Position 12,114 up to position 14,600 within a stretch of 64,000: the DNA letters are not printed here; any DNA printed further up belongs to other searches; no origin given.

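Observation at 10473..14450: Membrane-protein plus soluble FtsK-like translocase operon with no VirB4, relaxase or packaging context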

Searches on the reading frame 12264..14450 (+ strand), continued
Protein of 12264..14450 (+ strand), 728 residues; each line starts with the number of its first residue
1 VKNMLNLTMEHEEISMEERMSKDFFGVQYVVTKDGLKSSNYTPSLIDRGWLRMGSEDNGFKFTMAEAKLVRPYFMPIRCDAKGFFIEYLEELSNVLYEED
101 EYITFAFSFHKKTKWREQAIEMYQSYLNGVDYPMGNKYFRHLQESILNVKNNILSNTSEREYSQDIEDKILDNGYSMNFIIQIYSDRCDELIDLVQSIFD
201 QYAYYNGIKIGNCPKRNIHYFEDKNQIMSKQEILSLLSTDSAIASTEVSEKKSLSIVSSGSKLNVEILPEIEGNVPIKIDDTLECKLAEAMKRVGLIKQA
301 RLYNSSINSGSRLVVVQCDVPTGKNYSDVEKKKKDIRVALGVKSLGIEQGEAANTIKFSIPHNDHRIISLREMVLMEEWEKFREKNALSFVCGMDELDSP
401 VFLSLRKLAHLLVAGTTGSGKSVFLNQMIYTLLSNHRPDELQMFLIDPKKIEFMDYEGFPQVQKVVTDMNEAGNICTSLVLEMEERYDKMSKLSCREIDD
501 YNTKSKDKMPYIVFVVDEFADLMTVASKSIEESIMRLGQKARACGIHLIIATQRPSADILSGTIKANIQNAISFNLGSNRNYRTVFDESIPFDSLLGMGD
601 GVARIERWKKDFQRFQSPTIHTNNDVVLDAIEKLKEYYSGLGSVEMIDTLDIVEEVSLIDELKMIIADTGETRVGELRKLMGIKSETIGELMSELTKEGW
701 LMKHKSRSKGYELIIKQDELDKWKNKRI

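Call 28: search_protein_families(library=pfam, proteins=[L002:6034-6531:+, L002:6468-7526:+, L002:7641-9944:+, L001:4292-4846:+, L001:4867-5961:+, L001:3420-3989:+, L001:1902-2987:+], max_evalue=0.1)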
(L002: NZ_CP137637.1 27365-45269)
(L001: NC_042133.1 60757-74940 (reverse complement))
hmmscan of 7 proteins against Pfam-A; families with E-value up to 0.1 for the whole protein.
L002:6034-6531:+ (165 aa): 1 family
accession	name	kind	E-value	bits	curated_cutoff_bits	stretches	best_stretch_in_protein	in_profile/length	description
PF04956.18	TrbC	-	2.9e-07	31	27.9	1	52-144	9-94/98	TrbC/VIRB2 pilin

L002:6468-7526:+ (352 aa): 0 families

L002:7641-9944:+ (767 aa): 9 families
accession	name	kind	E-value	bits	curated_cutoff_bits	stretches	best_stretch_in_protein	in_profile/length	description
PF01580.24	FtsK_SpoIIIE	-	4e-39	134.8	24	1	415-590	14-221/221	FtsK/SpoIIIE family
PF01637.24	ATPase_2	-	0.0027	18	33.2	1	442-565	23-134/225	ATPase domain predominantly from Archaea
PF17854.6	FtsK_alpha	-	0.013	16.1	22.9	1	310-378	21-85/101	FtsK alpha domain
PF13401.12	AAA_22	-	0.018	15.8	27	1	441-585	7-122/130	AAA domain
PF20703.3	nSTAND1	-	0.018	15.1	27.1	1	427-585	21-159/379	Novel STAND NTPase 1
PF25199.1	nSTAND_NTPase5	-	0.021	15.1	34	1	438-478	40-77/145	Novel STAND NTPase 5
PF06745.19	ATPase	-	0.024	14.4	26.6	1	437-589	17-166/231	KaiC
PF01935.23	DUF87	-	0.026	15.1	23.2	1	440-497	24-80/220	Helicase HerA, central domain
PF00437.27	T2SSE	-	0.041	13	24.9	1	440-460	143-163/370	Type II/IV secretion system protein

L001:4292-4846:+ (184 aa): 2 families
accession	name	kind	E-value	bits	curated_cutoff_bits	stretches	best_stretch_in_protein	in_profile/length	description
PF13197.11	DUF4013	-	0.0028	17.9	26.9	1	57-172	34-161/168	Protein of unknown function (DUF4013)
PF12725.13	DUF3810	-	0.09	12.6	28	0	99-171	5-79/311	Protein of unknown function (DUF3810)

L001:4867-5961:+ (364 aa): 0 families

L001:3420-3989:+ (189 aa): 1 family
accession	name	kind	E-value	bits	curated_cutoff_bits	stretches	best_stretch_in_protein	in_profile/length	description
PF01551.29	Peptidase_M23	-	1.4e-28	99.4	28.7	1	21-116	2-96/96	Peptidase family M23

L001:1902-2987:+ (361 aa): 4 families
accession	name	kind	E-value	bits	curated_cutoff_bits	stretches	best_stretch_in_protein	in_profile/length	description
PF17989.7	ALP_N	-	3.3e-19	70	26.3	1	11-166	1-148/148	Actin like proteins N terminal domain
PF21522.3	MreB-like_C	-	1.8e-18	67.7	27.8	1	191-300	1-115/123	Archaeal actin homologue MreB-like, C-terminal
PF22128.2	Alp7A_like_C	-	0.008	16.4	22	0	251-310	75-135/156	Alp7A C-terminal domain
PF08272.16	Zn_Ribbon_Topo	-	0.01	16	25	1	45-60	8-23/41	Topoisomerase I zinc-ribbon-like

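Call 29: get_annotated_region(hit=H32, flank=12000)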
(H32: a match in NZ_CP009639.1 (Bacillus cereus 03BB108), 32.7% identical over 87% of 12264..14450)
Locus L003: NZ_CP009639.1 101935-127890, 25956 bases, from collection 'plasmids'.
description: Bacillus cereus 03BB108 plasmid pBFI_1, complete sequence
organism: Bacillus cereus 03BB108 (NCBI taxid 451709)
taxonomy: Bacteria; Bacillota; Bacilli; Bacillales; Bacillaceae; Bacillus; Bacillus cereus; Bacillus cereus 03BB108
host: -; source: Dust; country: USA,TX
typing (MOB-suite, as given by PLSDB): non-mobilizable; replicon rep_cluster_170; mating-pair formation MPF_T
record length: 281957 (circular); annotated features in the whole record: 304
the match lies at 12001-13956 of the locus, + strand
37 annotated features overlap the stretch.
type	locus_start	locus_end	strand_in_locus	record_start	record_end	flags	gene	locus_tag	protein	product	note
CDS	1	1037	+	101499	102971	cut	-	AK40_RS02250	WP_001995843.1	DUF5514 family protein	-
CDS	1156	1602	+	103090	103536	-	-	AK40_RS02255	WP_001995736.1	YopX family protein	-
CDS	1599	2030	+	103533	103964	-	-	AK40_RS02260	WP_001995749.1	ATP-binding protein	-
CDS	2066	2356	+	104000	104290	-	-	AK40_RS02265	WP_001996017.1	hypothetical protein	-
CDS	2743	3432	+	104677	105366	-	-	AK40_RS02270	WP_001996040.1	hypothetical protein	-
CDS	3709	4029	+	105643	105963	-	-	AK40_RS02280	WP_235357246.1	hypothetical protein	-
CDS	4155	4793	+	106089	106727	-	-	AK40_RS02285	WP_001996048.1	hypothetical protein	-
CDS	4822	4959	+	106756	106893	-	-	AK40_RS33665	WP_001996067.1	hypothetical protein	-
CDS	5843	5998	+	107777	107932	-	-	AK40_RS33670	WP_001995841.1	hypothetical protein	-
CDS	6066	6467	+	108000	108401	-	-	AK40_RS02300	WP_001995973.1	hypothetical protein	-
CDS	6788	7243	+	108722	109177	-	-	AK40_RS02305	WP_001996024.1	hypothetical protein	-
CDS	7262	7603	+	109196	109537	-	-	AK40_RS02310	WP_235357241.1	hypothetical protein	-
CDS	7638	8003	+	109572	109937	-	-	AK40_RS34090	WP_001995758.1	hypothetical protein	-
CDS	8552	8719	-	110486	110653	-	-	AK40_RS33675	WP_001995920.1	hypothetical protein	-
CDS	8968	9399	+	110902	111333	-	-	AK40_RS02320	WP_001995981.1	helix-turn-helix transcriptional regulator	-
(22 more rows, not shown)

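Call 30: get_annotated_region(hit=H35, flank=12000)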
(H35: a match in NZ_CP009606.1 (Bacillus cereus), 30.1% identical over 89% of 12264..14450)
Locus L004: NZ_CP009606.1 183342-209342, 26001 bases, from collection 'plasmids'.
description: Bacillus cereus strain S2-8 plasmid pBFR_2, complete sequence
organism: Bacillus cereus (NCBI taxid 1396)
taxonomy: Bacteria; Bacillota; Bacilli; Bacillales; Bacillaceae; Bacillus; Bacillus cereus
host: -; source: soil; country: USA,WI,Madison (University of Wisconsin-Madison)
typing (MOB-suite, as given by PLSDB): non-mobilizable; replicon rep_cluster_125,rep_cluster_164
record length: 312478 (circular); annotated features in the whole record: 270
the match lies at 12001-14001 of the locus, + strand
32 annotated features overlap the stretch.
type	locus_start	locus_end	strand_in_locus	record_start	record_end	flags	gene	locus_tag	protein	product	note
CDS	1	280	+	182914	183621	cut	-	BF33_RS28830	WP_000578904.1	hypothetical protein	-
CDS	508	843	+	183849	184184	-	-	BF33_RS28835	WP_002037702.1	hypothetical protein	-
CDS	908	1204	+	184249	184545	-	-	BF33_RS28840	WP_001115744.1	hypothetical protein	-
CDS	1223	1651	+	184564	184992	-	-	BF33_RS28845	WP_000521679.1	hypothetical protein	-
CDS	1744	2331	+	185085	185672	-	-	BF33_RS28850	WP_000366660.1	SMI1/KNR4 family protein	GO:0042546 - cell wall biogenesis [Evidence IEA]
CDS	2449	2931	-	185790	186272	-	-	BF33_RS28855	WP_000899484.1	DUF559 domain-containing protein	-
CDS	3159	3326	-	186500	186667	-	-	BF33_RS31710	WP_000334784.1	hypothetical protein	-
CDS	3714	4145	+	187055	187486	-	-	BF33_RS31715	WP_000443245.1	hypothetical protein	-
CDS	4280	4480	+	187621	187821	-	-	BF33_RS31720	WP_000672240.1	hypothetical protein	-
CDS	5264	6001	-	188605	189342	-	-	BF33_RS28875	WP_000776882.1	hypothetical protein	-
CDS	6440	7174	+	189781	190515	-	-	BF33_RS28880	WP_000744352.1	hypothetical protein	-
CDS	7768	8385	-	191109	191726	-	-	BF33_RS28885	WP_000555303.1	hypothetical protein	-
CDS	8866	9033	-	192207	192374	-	-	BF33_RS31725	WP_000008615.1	hypothetical protein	-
CDS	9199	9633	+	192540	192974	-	-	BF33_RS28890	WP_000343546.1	helix-turn-helix transcriptional regulator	-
CDS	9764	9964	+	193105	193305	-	-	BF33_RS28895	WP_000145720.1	hypothetical protein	-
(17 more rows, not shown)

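Call 37: find_related_loci(query=window:12264-14450:+, collection=viral_contigs, flank=7000)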
Query window:12264-14450:+ (728 aa) in viral_contigs; peptide patterns used: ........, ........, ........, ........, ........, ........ (x = any residue, [..] = any of these).
8 stretches matched a pattern, but none encodes a relative of the query by tblastn (E <= 1e-3).
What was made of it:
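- Tried and rejected: The single ATPase as query found nothing (call 37).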

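Call 40: find_related_loci(query=A3, collection=genome_contigs, flank=8000)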
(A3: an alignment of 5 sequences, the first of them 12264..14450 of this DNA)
Query A3 (728 aa) in genome_contigs; peptide patterns used: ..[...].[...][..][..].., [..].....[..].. (x = any residue, [..] = any of these).
600 stretches matched a pattern (row limit reached: there are more); 591 encode a relative of the query (tblastn E <= 1e-3); the best 80 are kept; 80 distinct loci.
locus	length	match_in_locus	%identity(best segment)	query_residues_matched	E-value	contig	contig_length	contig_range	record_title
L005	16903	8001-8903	42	322-600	5e-61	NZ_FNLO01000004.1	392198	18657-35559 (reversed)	Chitinasiproducens palmae strain JS23, whole genome shotgun sequence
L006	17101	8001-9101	37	271-600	4e-60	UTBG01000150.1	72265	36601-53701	Pseudomonas sp. 286 isolate p11.D4 genome assembly, contig: 150, whole genome shotgun sequence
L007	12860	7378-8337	39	307-600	4e-60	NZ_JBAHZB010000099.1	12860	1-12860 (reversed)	Alteromonas sp. 14N.309.X.WAT.G.H12 NODE_99_length_12860_cov_3.807479, whole genome shotgun sequence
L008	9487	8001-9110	36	278-627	5e-60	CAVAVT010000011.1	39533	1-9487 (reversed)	bacterium isolate G02643-L1_cleanbin_000009 genome assembly, contig: Spades_G02643-L1_contig_273, whole genome shotgun s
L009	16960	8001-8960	39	307-600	8e-60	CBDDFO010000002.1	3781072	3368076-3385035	MAG: Aliiglaciecola sp. isolate 1b1b4d2c-c5d8-482b-bdc0-32fa47c29e81 genome assembly, contig: contig_2, whole genome sho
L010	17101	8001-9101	36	271-600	1e-59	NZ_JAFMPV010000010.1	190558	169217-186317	Pseudomonas sp. NFX15 NFX15_10, whole genome shotgun sequence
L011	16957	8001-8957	39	306-600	9e-60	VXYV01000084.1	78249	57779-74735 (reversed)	MAG: Gammaproteobacteria bacterium isolate SB0670_bin_2 NODE_219_length_78249_cov_14.251106, whole genome shotgun sequen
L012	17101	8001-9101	36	271-600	9e-60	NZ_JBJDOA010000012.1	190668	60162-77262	Pseudomonas sp. NPDC087358 NPDC087358_125_B11.ctg-0012, whole genome shotgun sequence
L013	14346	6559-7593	37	289-600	1e-59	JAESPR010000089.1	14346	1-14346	MAG: Colwellia sp. isolate NORP201 MHASMcontig_78139, whole genome shotgun sequence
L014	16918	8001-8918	39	306-600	1e-59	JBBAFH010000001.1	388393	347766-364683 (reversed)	MAG: Bacilli bacterium isolate SO_2017_LW2_38 scaffold_17_c1_LW138R_2017, whole genome shotgun sequence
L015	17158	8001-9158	35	308-675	2e-59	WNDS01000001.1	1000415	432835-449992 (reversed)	MAG: Stenotrophomonas maltophilia isolate cluster_DBSCAN_round3_0 GAK31_1, whole genome shotgun sequence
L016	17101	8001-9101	36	271-600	1e-59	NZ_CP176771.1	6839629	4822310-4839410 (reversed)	Pseudomonas sp. MPB23 chromosome, complete genome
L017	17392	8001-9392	33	270-703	3e-59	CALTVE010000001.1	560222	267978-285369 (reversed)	MAG: uncultured Francisella sp. isolate ohiRvGc4sK_bin.2.MAG genome assembly, contig: NODE_1_length_560222_cov_54.635273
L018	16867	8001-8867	42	334-600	2e-59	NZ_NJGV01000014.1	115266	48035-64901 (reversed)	Herbaspirillum aquaticum strain IEH 4430 Scaffold12_1, whole genome shotgun sequence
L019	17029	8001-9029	37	291-600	2e-59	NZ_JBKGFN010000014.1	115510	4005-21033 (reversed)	Oceanisphaera submarina strain KMM 10153 NODE_14_length_115510_cov_94.494487, whole genome shotgun sequence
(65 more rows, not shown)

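Call 58: search_solved_structures(query=window:12264-14450:+, max_evalue=0.01, show_alignments=1)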
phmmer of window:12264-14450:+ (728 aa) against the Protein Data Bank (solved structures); distinct sequences matched with E-value up to 0.01: 14.
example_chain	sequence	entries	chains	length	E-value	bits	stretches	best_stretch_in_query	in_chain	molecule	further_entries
2iuu_A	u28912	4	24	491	6.2e-56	193.6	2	305-508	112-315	DNA TRANSLOCASE FTSK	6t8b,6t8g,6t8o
2iut_A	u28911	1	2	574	1.2e-55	192.6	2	305-508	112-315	DNA TRANSLOCASE FTSK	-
2ius_A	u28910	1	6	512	3.1e-55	191.3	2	354-506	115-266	DNA TRANSLOCASE FTSK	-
4nh0_A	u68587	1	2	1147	1.6e-23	86.4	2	379-562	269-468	Cell divisionFtsK/SpoIIIE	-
9qks_G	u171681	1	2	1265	1.7e-16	63.2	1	369-570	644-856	ESX secretion system protein YukB,Green fluorescent protein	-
6o1w_A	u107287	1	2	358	5.6e-16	61.5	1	336-574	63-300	DNA translocase coupling protein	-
6o1x_A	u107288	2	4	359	5.6e-16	61.5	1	336-574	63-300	DNA translocase coupling protein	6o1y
6o1z_A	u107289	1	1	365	5.9e-16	61.4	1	336-574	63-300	DNA translocase coupling protein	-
7np7_C1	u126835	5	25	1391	9e-13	50.9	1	410-554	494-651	ESX-5 secretion system protein EccC5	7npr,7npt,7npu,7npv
7b9f_C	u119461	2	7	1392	1.7e-11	46.7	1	410-554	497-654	EccC5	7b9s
4n1a_A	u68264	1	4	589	9.7e-09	37.6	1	395-555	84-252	Cell divisionFtsK/SpoIIIE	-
5fv0_A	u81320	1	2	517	5.1e-06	28.6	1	409-557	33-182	ESX secretion system protein EccC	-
4lya_A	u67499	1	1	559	6.9e-06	28.2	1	409-557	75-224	Uncharacterized protein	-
6jd5_A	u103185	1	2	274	0.00073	21.5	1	386-552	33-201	ESX conserved component EccC2. ESX-2 type VII secretion system protein. Possible membrane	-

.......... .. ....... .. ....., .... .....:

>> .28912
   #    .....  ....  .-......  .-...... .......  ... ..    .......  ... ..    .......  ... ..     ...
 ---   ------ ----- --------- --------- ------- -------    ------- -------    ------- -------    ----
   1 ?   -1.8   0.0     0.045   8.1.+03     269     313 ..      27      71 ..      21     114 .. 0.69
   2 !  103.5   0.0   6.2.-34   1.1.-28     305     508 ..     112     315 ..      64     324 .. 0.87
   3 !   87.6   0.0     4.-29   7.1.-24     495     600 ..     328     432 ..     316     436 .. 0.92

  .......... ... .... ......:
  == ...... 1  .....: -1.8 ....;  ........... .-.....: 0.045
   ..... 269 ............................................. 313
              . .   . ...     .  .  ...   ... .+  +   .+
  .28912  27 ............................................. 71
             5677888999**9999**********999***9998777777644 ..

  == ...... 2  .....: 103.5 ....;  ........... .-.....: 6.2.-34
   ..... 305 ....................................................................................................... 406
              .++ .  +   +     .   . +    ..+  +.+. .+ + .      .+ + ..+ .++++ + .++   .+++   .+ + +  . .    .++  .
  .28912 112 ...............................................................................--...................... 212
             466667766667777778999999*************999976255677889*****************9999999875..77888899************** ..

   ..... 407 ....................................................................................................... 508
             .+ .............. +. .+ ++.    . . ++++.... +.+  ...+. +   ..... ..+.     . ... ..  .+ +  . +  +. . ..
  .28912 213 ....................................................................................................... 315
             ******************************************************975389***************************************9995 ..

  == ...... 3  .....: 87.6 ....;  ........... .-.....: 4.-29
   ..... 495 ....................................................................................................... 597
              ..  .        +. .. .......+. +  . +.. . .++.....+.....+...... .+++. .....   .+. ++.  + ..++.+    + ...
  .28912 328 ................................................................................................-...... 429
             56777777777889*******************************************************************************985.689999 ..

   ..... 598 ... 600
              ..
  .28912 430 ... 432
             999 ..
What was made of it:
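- Checked: The FtsK alpha/beta motor of PDB 2IUU aligns to residues 305-600, E=6e-56 (call 58).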
